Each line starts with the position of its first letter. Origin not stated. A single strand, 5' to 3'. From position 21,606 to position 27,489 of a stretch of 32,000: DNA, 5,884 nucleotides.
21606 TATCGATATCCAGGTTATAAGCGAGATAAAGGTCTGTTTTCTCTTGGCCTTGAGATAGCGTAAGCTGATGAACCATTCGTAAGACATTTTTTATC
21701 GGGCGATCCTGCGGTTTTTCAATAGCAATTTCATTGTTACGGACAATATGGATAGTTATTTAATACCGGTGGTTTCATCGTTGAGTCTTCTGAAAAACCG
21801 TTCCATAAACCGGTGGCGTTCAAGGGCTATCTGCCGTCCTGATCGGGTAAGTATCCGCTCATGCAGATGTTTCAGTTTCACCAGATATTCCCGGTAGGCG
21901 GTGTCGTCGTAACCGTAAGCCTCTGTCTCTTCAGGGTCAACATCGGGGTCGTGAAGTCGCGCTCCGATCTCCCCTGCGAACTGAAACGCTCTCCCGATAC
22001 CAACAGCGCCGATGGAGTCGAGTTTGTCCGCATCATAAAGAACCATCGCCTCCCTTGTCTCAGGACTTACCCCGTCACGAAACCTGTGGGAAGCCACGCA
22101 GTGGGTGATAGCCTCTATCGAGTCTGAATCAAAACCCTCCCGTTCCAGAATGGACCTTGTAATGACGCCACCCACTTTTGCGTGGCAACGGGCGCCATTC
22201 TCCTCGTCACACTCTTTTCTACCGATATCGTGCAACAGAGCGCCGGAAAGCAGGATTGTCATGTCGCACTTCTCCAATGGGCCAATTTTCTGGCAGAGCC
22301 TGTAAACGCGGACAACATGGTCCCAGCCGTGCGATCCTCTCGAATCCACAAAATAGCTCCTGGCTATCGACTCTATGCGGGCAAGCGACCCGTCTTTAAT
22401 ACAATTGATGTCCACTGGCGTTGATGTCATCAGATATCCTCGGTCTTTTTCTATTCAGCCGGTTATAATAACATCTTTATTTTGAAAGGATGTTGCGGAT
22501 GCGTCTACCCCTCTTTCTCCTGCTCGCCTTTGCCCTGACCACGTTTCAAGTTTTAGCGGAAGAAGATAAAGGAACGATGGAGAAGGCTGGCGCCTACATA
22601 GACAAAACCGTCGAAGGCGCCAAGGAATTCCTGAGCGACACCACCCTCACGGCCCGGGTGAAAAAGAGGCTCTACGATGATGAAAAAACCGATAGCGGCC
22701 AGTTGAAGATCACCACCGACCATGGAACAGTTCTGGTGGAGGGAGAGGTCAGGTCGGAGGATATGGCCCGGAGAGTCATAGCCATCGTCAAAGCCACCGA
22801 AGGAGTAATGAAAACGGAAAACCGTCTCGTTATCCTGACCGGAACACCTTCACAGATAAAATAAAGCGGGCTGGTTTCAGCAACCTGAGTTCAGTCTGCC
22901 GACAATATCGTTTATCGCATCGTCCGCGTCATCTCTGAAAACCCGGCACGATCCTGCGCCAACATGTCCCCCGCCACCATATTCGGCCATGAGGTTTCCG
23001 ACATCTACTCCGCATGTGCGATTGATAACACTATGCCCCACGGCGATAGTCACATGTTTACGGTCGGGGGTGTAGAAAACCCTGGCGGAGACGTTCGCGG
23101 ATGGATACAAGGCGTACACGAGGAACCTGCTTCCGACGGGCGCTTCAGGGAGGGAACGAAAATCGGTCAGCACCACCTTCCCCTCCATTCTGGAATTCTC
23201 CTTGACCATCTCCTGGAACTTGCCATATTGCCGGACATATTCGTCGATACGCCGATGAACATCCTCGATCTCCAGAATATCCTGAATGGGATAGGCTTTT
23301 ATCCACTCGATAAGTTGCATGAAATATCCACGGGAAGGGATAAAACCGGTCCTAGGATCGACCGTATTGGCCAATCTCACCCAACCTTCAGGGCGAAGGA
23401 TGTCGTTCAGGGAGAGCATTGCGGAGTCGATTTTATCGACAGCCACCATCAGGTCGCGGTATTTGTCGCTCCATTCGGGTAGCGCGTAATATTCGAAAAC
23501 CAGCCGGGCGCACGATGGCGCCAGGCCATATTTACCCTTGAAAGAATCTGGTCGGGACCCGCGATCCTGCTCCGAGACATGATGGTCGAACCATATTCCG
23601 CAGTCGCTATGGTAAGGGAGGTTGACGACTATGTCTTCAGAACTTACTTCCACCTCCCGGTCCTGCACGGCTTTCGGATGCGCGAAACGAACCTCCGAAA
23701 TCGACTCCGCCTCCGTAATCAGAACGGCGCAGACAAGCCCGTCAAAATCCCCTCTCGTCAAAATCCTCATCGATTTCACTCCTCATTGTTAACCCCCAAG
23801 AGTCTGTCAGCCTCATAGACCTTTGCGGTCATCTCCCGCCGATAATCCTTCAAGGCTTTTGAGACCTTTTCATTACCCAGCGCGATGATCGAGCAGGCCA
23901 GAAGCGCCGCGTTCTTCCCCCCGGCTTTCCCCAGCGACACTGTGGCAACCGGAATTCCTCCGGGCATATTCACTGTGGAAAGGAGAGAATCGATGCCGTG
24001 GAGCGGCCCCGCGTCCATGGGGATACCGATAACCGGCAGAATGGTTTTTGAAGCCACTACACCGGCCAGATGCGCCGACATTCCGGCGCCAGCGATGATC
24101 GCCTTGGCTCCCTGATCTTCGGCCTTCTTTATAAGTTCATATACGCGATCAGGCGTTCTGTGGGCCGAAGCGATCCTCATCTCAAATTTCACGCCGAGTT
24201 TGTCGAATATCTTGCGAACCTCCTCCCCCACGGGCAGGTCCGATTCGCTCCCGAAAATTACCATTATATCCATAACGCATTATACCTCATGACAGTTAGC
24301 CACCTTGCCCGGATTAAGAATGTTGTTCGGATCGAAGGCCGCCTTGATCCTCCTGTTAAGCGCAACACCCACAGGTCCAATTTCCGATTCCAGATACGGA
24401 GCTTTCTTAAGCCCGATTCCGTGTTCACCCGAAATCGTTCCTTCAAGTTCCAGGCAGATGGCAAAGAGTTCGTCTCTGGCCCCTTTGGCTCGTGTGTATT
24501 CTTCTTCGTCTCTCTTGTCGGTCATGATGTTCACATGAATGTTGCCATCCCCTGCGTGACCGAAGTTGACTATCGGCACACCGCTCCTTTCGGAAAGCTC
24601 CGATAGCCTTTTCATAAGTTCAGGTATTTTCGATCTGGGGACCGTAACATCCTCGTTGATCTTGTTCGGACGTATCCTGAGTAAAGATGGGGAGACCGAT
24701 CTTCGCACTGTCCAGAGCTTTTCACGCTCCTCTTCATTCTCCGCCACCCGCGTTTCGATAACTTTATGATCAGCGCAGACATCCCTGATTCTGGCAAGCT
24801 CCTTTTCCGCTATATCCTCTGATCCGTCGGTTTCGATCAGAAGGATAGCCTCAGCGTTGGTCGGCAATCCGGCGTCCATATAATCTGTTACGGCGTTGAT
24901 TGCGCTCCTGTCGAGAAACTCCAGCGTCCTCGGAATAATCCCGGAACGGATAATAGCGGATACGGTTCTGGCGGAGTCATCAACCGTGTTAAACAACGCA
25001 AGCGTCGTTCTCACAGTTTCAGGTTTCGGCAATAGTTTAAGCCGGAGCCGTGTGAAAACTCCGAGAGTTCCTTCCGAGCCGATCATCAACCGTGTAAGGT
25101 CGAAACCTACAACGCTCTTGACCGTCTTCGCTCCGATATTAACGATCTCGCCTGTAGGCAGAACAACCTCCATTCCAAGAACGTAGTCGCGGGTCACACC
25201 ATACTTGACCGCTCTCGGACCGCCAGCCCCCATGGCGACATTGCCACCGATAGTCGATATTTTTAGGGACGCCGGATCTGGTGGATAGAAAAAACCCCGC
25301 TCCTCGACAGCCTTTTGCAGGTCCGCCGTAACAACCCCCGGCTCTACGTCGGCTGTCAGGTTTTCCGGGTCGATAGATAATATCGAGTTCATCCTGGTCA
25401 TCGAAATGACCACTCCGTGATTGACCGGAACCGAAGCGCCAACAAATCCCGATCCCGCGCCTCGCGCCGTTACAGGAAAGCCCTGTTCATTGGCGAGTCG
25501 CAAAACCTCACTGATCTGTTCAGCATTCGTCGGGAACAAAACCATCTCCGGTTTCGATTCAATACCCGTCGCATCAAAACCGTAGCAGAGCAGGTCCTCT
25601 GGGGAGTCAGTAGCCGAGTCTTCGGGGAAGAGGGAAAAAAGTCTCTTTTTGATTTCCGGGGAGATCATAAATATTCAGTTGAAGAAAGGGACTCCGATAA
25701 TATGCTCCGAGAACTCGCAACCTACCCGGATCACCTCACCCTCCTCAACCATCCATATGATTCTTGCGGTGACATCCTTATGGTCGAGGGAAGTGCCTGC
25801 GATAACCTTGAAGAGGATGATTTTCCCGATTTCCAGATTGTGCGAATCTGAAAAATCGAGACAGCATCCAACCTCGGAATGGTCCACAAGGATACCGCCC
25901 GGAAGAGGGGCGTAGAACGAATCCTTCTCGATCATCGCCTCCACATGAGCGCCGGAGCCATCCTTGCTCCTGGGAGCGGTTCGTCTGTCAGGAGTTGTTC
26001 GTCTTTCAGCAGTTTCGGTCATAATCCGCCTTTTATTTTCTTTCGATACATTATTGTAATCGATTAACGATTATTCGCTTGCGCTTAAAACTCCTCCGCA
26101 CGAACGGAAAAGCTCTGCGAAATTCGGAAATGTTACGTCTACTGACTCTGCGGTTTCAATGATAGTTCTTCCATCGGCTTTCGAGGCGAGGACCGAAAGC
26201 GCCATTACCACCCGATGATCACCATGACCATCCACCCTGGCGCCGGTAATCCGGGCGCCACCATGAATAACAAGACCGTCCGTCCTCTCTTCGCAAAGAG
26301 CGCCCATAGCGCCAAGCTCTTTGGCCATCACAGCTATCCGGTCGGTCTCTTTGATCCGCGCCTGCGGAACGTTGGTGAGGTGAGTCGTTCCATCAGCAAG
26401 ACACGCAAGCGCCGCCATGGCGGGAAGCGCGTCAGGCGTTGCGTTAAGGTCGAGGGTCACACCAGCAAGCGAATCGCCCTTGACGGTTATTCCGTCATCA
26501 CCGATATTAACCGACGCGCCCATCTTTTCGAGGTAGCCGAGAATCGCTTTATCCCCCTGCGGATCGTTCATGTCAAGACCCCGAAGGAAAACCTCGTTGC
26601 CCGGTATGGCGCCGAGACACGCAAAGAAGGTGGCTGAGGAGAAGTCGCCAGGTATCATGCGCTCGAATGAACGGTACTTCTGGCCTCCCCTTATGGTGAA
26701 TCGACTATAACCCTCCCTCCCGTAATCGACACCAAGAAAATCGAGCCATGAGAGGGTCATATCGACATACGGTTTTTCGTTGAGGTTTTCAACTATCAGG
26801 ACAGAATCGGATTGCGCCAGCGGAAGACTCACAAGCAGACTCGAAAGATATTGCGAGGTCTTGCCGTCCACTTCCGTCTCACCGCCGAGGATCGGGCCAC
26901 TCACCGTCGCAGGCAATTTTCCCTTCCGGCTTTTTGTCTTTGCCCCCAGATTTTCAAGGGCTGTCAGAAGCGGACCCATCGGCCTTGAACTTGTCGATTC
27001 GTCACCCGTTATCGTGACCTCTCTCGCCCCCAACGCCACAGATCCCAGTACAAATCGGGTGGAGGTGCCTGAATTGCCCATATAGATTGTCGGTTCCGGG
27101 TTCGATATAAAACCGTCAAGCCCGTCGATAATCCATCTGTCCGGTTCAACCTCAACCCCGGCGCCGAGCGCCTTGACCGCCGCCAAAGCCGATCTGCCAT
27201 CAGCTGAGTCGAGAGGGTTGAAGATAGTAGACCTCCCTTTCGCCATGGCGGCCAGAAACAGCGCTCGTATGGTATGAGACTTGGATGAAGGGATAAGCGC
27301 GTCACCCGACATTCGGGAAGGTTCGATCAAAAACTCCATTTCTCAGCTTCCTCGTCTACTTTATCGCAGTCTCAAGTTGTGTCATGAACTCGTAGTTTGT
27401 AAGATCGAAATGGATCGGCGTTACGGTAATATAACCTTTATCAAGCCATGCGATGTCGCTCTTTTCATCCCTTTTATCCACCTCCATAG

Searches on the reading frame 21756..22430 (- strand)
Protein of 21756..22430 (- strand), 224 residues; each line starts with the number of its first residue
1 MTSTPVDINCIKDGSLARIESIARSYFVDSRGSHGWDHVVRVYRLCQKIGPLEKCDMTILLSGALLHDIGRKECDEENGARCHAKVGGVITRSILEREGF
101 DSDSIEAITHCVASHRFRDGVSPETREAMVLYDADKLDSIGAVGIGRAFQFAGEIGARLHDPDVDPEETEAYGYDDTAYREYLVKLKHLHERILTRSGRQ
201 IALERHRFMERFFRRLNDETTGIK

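Call 12: search_protein_families(library=ncbifam, proteins=[window:21756-22430:-], max_evalue=0.00001)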
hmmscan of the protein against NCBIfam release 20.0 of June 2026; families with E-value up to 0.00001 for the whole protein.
window:21756-22430:- (224 aa): 2 families
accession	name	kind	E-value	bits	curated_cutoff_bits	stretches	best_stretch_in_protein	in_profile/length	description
NF007515.0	PRK10119.1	equivalog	1.1e-26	93.7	286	1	19-222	10-214/231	phosphohydrolase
TIGR00277.1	HDIG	domain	3.8e-07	29.9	27.6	1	38-98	8-72/84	HDIG domain-containing metalloprotein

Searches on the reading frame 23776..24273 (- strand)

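Call 12: search_protein_families(library=ncbifam, proteins=[window:23776-24273:-], max_evalue=0.00001)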
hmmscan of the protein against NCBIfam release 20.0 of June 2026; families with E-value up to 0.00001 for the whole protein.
window:23776-24273:- (165 aa): 2 families
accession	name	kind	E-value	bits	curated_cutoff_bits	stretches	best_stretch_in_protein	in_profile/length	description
TIGR01162.1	purE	equivalog_domain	9e-57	191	149.6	1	3-157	1-153/156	5-(carboxyamino)imidazole ribonucleotide mutase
NF033503.1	LarB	equivalog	1.7e-09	37.7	175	1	2-123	81-204/209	nickel pincer cofactor biosynthesis protein LarB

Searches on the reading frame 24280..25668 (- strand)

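Call 12: search_protein_families(library=ncbifam, proteins=[window:24280-25668:-], max_evalue=0.00001)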
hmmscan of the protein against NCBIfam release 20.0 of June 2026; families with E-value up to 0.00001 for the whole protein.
window:24280-25668:- (462 aa): 11 families
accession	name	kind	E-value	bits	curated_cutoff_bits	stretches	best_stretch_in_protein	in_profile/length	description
TIGR00387.1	glcD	equivalog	4.5e-150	500.1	567.9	1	43-455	1-413/413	glycolate oxidase subunit GlcD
NF008408.0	PRK11230.1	equivalog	3.1e-107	359.1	897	1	21-456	36-471/499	glycolate oxidase subunit GlcD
NF049975.1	2HglutDHaseYdiJ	equivalog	1.8e-50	171.7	1350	2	38-178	50-192/1018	D-2-hydroxyglutarate dehydrogenase YdiJ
NF008439.0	PRK11282.1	equivalog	2.2e-36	125.4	284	1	49-233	8-190/358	glycolate oxidase subunit GlcE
TIGR01678.1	FAD_lactone_ox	subfamily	1.3e-14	54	396.8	1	38-222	13-188/438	sugar 1,4-lactone oxidase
NF041227.1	BagG_FevA2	exception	2.9e-13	49.3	850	1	36-218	42-213/455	bagremycin/ferroverdin biosynthesis FAD-dependent oxygenase BagG/FevA2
NF053785.1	DcplphribOxDprE1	equivalog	5.7e-13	48.9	500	1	42-214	17-182/449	decaprenylphosphoryl-beta-D-ribose oxidase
TIGR01676.1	GLDHase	equivalog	1.7e-10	40.3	458.25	1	23-222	45-235/541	L-galactonolactone dehydrogenase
NF041226.1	BagK_FevA1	equivalog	2e-10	39.7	800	1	36-220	37-211/453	bagremycin/ferroverdin biosynthesis FAD-dependent oxygenase BagK/FevA1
TIGR01679.1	bact_FAD_ox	subfamily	7.5e-10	38.3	292.25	1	38-215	10-175/419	FAD-linked oxidoreductase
TIGR01677.1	pln_FAD_oxido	subfamily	1.2e-08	34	383.1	1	43-215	37-214/560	FAD-dependent oxidoreductase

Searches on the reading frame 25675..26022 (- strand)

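Call 12: search_protein_families(library=ncbifam, proteins=[window:25675-26022:-], max_evalue=0.00001)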
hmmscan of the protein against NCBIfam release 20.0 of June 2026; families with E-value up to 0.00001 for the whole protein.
window:25675-26022:- (115 aa): 0 families

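Call 40: search_protein_families(library=pfam, proteins=[window:25675-26022:-], max_evalue=0.1)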
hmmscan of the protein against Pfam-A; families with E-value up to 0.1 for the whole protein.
window:25675-26022:- (115 aa): 1 family
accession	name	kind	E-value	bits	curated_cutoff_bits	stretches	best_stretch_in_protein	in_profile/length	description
PF07238.19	PilZ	-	1.2e-06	29.2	22.5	1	13-106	2-86/102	PilZ domain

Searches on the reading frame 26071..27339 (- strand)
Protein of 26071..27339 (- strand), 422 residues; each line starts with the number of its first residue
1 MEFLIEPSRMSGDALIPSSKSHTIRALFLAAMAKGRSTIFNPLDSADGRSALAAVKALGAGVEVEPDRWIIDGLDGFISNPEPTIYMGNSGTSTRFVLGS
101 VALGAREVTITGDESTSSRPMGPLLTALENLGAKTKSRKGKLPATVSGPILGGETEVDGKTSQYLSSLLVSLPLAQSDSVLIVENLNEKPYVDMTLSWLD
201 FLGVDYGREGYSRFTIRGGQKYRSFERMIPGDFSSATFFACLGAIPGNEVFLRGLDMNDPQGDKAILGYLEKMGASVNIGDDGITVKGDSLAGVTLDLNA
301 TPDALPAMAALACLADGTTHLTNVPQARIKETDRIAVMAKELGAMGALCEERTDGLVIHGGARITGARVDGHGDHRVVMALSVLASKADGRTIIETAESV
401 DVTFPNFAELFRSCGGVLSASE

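Call 12: search_protein_families(library=ncbifam, proteins=[window:26071-27339:-], max_evalue=0.00001)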
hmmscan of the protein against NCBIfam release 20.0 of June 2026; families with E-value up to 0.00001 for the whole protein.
window:26071-27339:- (422 aa): 6 families
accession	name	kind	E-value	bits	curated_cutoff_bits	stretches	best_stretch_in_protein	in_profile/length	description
TIGR01356.1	aroA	equivalog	3.5e-122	408.2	287.25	1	14-414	3-412/415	3-phosphoshikimate 1-carboxyvinyltransferase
NF008816.0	PRK11860.1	equivalog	4.5e-77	259.7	943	1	10-411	15-432/662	bifunctional 3-phosphoshikimate 1-carboxyvinyltransferase/cytidylate kinase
NF011381.1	PRK14806.1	equivalog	1.8e-56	191.8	902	1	3-415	304-727/733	bifunctional prephenate dehydrogenase/3-phosphoshikimate 1-carboxyvinyltransferase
NF006873.0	PRK09369.1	subfamily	2e-24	86.1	297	1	8-417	10-413/419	UDP-N-acetylglucosamine 1-carboxyvinyltransferase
TIGR01072.1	murA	equivalog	8.7e-23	80.8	392.7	1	9-416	11-412/416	UDP-N-acetylglucosamine 1-carboxyvinyltransferase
NF009470.0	PRK12830.1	equivalog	2.1e-12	46.5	552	1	10-416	12-410/417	UDP-N-acetylglucosamine 1-carboxyvinyltransferase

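Call 17: find_homologous_proteins(query=window:26071-27339:-, max_evalue=1e-20)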
Query window:26071-27339:- (422 aa): 7551 proteins with E <= 1e-20 among 8000 candidates; the best 120 are listed.
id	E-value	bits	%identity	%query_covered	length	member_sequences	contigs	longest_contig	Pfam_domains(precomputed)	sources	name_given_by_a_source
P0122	1.7e-273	925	100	100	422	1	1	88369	PF00275.26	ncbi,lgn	-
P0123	2.6e-174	598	67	99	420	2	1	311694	PF00275.26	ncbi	ncbi:MAG: 3-phosphoshikimate 1-carboxyvinyltransferase [Candidatus Nitrospinota bacterium M3_3B_026]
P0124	4.8e-174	597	66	99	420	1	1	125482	PF00275.26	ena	-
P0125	2.7e-171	588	65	99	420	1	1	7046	PF00275.26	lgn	-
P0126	1.3e-169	583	64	99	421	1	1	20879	PF00275.26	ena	-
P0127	2.4e-169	582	65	100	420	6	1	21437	PF00275.26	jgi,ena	-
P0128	8.7e-169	580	65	99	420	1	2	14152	PF00275.26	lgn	-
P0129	1.9e-168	579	64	100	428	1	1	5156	PF00275.26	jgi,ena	-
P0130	3.8e-168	578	65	100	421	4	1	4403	PF00275.26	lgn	-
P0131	1.3e-167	576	64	100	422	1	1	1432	PF00275.26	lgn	-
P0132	3.8e-167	574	63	99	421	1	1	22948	PF00275.26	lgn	-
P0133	6.6e-165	567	64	97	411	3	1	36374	PF00275.26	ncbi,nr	ncbi:MAG: 3-phosphoshikimate 1-carboxyvinyltransferase [Nitrospinae bacterium]|nr:3-phosphoshikimate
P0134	6.7e-165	567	64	100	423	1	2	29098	PF00275.26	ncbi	-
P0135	7.5e-165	567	65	99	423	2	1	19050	PF00275.26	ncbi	-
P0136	8.3e-165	567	64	99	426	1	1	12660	PF00275.26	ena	-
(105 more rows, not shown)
